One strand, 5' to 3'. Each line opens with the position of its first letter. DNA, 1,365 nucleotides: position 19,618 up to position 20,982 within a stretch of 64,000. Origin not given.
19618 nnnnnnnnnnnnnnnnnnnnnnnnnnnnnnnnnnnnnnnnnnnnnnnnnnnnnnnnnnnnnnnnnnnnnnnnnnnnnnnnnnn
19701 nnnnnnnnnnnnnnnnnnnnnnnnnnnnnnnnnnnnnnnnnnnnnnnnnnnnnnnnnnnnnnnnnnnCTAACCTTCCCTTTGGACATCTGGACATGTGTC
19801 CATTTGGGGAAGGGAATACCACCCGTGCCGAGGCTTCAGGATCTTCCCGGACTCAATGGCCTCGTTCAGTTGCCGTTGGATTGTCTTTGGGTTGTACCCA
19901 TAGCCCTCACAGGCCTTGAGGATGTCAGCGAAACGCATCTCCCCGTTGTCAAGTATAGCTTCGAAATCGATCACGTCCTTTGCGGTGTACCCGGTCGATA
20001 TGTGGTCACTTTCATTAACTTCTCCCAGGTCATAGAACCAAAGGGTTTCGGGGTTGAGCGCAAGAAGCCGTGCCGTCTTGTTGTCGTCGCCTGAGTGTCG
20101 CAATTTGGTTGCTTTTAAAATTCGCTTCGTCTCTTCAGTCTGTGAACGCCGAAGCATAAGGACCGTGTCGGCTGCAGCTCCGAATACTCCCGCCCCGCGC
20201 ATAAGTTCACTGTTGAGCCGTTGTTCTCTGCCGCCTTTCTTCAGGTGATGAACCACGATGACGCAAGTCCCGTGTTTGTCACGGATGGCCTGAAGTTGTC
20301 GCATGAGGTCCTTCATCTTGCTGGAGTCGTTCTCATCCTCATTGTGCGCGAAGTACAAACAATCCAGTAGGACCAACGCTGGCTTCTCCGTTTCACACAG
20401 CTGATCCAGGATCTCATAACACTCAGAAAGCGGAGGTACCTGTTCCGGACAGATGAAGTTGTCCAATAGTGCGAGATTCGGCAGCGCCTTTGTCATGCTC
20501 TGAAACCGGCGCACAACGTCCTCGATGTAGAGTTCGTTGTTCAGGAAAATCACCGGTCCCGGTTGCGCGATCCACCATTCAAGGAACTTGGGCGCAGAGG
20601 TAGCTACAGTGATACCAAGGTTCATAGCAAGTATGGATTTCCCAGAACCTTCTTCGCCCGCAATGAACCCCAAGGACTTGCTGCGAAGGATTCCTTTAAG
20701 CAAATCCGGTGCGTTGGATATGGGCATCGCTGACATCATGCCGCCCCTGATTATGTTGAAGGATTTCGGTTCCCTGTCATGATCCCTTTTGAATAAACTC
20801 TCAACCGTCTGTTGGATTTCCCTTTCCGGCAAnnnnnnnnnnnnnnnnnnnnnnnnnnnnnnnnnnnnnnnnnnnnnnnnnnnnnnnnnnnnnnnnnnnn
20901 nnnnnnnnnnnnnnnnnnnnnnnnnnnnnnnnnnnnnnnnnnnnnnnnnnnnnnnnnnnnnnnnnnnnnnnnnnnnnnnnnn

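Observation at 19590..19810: Dense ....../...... iteron array next to the integrase and xis-like genes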

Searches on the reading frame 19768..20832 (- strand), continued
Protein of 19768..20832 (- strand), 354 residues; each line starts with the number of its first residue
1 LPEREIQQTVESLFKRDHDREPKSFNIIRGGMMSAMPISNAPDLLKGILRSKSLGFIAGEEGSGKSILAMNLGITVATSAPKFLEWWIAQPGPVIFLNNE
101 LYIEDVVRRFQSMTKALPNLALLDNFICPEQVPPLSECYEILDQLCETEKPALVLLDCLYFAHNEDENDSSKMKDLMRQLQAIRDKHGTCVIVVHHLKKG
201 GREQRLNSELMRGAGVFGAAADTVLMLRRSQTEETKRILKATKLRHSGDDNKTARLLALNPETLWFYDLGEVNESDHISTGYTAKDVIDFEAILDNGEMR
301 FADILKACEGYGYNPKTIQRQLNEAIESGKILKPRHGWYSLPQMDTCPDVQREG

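Call 69: find_encoding_contigs(protein=P0029, flank=2500, max_places=1)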
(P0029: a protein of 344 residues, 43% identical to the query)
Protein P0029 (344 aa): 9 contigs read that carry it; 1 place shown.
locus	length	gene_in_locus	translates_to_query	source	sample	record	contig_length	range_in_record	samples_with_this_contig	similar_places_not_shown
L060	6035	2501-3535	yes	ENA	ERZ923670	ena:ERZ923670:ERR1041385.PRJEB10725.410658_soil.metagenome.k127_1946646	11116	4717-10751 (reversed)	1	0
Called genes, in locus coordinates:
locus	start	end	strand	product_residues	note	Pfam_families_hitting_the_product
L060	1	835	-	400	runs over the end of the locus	?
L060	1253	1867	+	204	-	-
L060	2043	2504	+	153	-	-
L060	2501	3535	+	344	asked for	PF13481:AAA_25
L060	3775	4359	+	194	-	-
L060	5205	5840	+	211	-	-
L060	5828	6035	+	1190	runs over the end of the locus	PF00989:PAS, PF13188:PAS_8, PF13426:PAS_9, PF13426:PAS_9, PF00512:HisKA, PF02518:HATPase_c, PF00072:Response_reg, PF01627:Hpt, +2 more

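Call 70: find_encoding_contigs(protein=P0024, flank=2500, max_places=1)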
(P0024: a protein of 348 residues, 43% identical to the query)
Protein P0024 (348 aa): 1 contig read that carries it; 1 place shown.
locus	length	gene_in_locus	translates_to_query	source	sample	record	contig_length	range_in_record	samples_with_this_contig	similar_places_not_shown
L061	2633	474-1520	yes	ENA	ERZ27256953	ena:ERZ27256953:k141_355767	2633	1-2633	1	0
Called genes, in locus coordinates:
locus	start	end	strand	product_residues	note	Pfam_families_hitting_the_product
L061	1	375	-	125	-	?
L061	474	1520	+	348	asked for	PF13481:AAA_25, PF03796:DnaB_C (weak)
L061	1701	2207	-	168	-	PF07352:Phage_Mu_Gam (weak)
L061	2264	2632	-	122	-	?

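Call 71: find_encoding_contigs(protein=P0031, flank=2500, max_places=1)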
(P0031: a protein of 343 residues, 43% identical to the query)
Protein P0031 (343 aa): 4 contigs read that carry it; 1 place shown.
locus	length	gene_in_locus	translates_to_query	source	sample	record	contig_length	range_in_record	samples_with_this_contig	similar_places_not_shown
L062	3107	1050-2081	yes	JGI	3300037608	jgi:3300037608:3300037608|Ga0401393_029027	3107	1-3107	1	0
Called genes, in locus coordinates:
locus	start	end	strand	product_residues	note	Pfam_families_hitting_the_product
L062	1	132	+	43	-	?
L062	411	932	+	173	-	-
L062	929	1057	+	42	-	-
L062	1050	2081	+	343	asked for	PF13481:AAA_25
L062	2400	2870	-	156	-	PF04002:RadC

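Call 72: find_encoding_contigs(protein=P0008, flank=2500, max_places=1)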
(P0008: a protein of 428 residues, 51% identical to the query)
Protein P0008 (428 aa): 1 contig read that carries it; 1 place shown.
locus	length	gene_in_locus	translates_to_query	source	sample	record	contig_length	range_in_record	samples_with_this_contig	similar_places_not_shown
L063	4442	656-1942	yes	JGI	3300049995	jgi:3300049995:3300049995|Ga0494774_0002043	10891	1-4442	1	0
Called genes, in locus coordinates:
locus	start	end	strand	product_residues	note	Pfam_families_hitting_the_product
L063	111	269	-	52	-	-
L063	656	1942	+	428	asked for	PF13481:AAA_25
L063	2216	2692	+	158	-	-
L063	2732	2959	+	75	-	-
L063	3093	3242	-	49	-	-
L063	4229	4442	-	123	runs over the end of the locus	-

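Call 73: find_encoding_contigs(protein=P0002, flank=2500, max_places=1)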
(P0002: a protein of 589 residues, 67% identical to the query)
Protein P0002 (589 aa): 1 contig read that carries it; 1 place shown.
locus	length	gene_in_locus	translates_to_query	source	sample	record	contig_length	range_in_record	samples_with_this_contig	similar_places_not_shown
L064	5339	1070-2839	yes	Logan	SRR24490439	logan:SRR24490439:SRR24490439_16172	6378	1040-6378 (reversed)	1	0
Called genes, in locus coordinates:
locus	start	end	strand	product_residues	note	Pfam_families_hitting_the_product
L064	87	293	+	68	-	-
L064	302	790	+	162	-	-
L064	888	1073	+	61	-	-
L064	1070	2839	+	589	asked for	PF09250:Prim-Pol, PF13481:AAA_25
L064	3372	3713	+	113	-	-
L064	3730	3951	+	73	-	-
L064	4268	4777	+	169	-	-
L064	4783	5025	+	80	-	-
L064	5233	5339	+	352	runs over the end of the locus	PF02899:Phage_int_SAM_1 (faint), PF13495:Phage_int_SAM_4 (weak), PF00589:Phage_integrase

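Call 76: search_protein_families(library=padloc, proteins=[window:19768-20832:-, L001:5059-7068:+], max_evalue=0.001)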
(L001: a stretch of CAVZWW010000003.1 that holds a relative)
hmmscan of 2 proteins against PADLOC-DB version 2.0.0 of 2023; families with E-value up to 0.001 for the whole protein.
window:19768-20832:- (354 aa): 0 families

L001:5059-7068:+ (669 aa): 2 families
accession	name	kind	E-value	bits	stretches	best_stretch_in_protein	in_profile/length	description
PDLC01465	PrimPol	-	9.1e-14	49.7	1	81-239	73-220/276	"CAS-I,CAS-II,CAS-III,CAS-IV,CAS-V,CAS-VI; associated"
PDLC01101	PrimPol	-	7.2e-13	46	1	83-217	168-295/490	adaptation polymerase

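Call 77: search_protein_families(library=phrogs, proteins=[window:19768-20832:-], max_evalue=0.001)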
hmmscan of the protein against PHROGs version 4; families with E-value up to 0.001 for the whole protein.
window:19768-20832:- (354 aa): 13 families
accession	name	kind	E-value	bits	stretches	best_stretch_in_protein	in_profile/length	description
phrog_3123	-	unknown function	6.7e-22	78.8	2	140-237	447-546/583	-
phrog_2597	-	DNA, RNA and nucleotide metabolism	2e-20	73.9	1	37-235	352-552/747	DNA primase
phrog_19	-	DNA, RNA and nucleotide metabolism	2.3e-20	74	1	48-279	349-589/621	DnaB-like replicative helicase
phrog_239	-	DNA, RNA and nucleotide metabolism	1.6e-17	64.7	1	43-282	350-611/801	DNA primase/helicase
phrog_2850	-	unknown function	1.9e-17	64.3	1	45-254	151-357/465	-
phrog_906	-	DNA, RNA and nucleotide metabolism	1.5e-15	58.1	1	44-235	519-704/872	DNA polymerase/primase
phrog_6357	-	unknown function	2.8e-11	44.2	1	46-246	25-208/321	-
phrog_243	-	DNA, RNA and nucleotide metabolism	3e-11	43.8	1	146-271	136-270/273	DnaB-like replicative helicase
phrog_3228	-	DNA, RNA and nucleotide metabolism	3.9e-11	43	1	163-246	494-574/766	replicative helicase-primase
phrog_25693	-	unknown function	3.8e-08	33.4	1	38-232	36-243/405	-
phrog_1284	-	unknown function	2.8e-07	31.2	1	45-236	28-230/306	-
phrog_6012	-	DNA, RNA and nucleotide metabolism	9.3e-06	26.1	1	47-226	143-323/447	DNA helicase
phrog_5482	-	unknown function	0.00066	19.5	0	156-234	169-253/341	-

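Call 78: search_protein_families(library=ncbifam, proteins=[window:19768-20832:-], max_evalue=0.001)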
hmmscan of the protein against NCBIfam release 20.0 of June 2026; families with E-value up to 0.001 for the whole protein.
window:19768-20832:- (354 aa): 2 families
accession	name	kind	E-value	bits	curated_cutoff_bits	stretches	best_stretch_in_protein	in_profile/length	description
TIGR02237.1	recomb_radB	equivalog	0.00015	21.7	172.4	1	44-247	4-196/210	DNA repair and recombination protein RadB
TIGR02525.1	plasmid_TraJ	equivalog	0.00024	20.2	368.3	1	41-70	138-167/372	plasmid transfer ATPase TraJ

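Call 81: search_dna_similar(query=window:19768-20832:-, collection=plasmids, mode=protein, max_rows=12)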
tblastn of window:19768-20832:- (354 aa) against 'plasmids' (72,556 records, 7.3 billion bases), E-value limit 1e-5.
Records with a match: 125; places in all: 130; records where one place covers at least 80% of the query: 0.
Best place of each record, by identity: <60% 125.
By first word of the organism name: Salmonella 49; Escherichia 35; Klebsiella 17; Enterobacter 6; Providencia 5; Aeromonas 2; Vibrio 2; Pseudorhodobacter 1; Paenibacillus 1; Photobacterium 1; and 6 more.
By predicted mobility (MOB-suite, as given by PLSDB): mobilizable 120; non-mobilizable 5.
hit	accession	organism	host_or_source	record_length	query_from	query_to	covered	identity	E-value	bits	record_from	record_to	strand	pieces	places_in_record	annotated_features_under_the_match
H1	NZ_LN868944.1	Salmonella enterica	Homo sapiens,feces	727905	20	254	66%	28.1%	2e-7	61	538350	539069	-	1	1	helicase RepA family protein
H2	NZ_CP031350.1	Escherichia coli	Cattle,whole organism,feces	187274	44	245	57%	30.0%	3e-7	60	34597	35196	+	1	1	helicase RepA family protein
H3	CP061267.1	Escherichia coli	Sheep,cell culture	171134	44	245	57%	30.0%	3e-7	60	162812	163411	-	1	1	AAA family ATPase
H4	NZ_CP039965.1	Pseudorhodobacter turbinis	single bacterial isolate,Turban shell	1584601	37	237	57%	30.0%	1e-12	76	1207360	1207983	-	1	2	record has no annotation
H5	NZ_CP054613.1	Paenibacillus cellulosilyticus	cell culture,soil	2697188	41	227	53%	28.8%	1e-11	73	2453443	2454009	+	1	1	none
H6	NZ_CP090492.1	Photobacterium damselae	Seriola lalandi,Cell culture,Caudal ...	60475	41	239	56%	25.6%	1e-7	61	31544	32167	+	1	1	helicase RepA family protein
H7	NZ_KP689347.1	Klebsiella pneumoniae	-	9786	9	200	54%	26.0%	2e-7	61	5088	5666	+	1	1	helicase RepA family protein | urfF: plasmid repression protein F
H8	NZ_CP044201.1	Salmonella enterica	-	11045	9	200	54%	25.5%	4e-7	59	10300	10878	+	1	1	urfF: plasmid repression protein F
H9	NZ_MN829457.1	Escherichia coli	-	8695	9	200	54%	25.5%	4e-7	59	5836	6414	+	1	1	helicase RepA family protein | urfF: plasmid repression protein F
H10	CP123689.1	Salmonella enterica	animal-cattle-steer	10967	9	200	54%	25.5%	4e-7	59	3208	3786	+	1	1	helicase RepA family protein | urfF: plasmid repression protein F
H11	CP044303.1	Escherichia coli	Pork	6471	9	200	54%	25.5%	5e-7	59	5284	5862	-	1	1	regulatory protein RepA | hypothetical protein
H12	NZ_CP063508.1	Escherichia coli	Homo sapiens,rectal swab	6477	9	200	54%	25.5%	5e-7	59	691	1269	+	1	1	helicase RepA family protein | urfF: plasmid repression protein F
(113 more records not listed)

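Call 82: search_dna_similar(query=window:19768-20832:-, collection=phages, mode=protein, max_rows=12)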
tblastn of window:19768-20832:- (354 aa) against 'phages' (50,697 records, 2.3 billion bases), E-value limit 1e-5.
Records with a match: 72; places in all: 72; records where one place covers at least 80% of the query: 0.
Best place of each record, by identity: <60% 72.
By first word of the organism name: Streptococcus 36; Paenibacillus 7; Corynebacterium 6; Serratia 6; Caudoviricetes 4; Faecalibacterium 3; Bacteriophage 3; Enterococcus 2; Bacillus 2; Dulem 1; and 2 more.
By host as written in the record: - 8; Serratia marcescens 6; Paenibacillus larvae NRRL 2605 5; Corynebacterium glutamicum ATCC13032 4; Faecalibacterium prausnitzii 2; Paenibacillus larvae 2; Enterococcus faecalis 2; Brevibacterium flavum CCM251 2; and 41 more.
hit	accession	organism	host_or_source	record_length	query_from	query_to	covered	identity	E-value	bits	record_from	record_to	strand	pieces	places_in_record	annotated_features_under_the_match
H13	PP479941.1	Faecalibacterium phage Aster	Faecalibacterium sp. HTF-238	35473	44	284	68%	25.9%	1e-9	66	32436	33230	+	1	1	hypothetical protein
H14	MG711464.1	Faecalibacterium phage FP_Lugh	Faecalibacterium prausnitzii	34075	37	273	67%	26.4%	2e-10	68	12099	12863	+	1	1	primase/helicase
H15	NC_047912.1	Faecalibacterium phage FP_Lugh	Faecalibacterium prausnitzii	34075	37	273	67%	26.4%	2e-10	68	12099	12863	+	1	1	DNA primase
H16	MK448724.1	Streptococcus phage Javan273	Streptococcus iniae Si1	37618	41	254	60%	26.8%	2e-12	74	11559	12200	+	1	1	replicative DNA helicase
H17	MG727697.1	Paenibacillus phage Dragolir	Paenibacillus larvae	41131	36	240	58%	27.8%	6e-12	73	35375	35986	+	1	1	DNA primase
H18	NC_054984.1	Paenibacillus phage Dragolir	Paenibacillus larvae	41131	36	240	58%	27.8%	6e-12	73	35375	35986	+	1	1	DNA primase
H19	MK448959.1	Streptococcus phage Javan488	Streptococcus pyogenes M1_GAS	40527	41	241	57%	28.3%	4e-13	76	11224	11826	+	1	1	replicative DNA helicase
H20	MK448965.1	Streptococcus phage Javan506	Streptococcus pyogenes MGAS2096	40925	41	241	57%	28.3%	4e-13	76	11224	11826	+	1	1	replicative DNA helicase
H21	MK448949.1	Streptococcus phage Javan460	Streptococcus pyogenes ERR111889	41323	41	241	57%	28.3%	4e-13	76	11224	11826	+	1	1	replicative DNA helicase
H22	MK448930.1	Streptococcus phage Javan406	Streptococcus parauberis SP-llh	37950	41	240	56%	28.4%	1e-13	78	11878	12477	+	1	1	replicative DNA helicase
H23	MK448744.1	Streptococcus phage Javan377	Streptococcus parasanguinis F0449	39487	41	248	59%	27.2%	5e-13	76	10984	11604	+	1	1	replicative DNA helicase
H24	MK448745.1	Streptococcus phage Javan381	Streptococcus parasanguinis SRR387741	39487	41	248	59%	27.2%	5e-13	76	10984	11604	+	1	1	replicative DNA helicase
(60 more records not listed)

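Call 87: find_encoding_contigs(protein=P0001, flank=1000, max_places=2)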
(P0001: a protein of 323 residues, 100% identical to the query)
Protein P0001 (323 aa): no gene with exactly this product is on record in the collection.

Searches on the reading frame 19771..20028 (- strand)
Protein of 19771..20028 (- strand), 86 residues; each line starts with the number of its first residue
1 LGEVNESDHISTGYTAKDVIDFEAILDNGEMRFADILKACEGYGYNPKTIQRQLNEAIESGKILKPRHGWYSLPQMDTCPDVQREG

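Call 55: predict_structure(alignment_id=A4)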
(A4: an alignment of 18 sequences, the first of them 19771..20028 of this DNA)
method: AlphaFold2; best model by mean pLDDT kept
length: 86 residues; sequences in the alignment: 18
mean_pLDDT: 74.9   pTM: 0.57
mean pLDDT of the five models: 74.9, 74.4, 73.2, 72.9, 72.3
residues with pLDDT >= 90: 8; 70-90: 49; 50-70: 20; < 50: 9
segments of 3 or more residues with pLDDT < 50: 78-81
pLDDT, mean of each block of 10 residues (from residue 1): 53 62 84 89 85 87 87 68 48
secondary structure, 60 per line:
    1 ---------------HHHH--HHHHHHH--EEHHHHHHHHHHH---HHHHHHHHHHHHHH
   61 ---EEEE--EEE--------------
elements in order: H16-19 H22-28 H33-43 H47-60 E64-67 E70-72
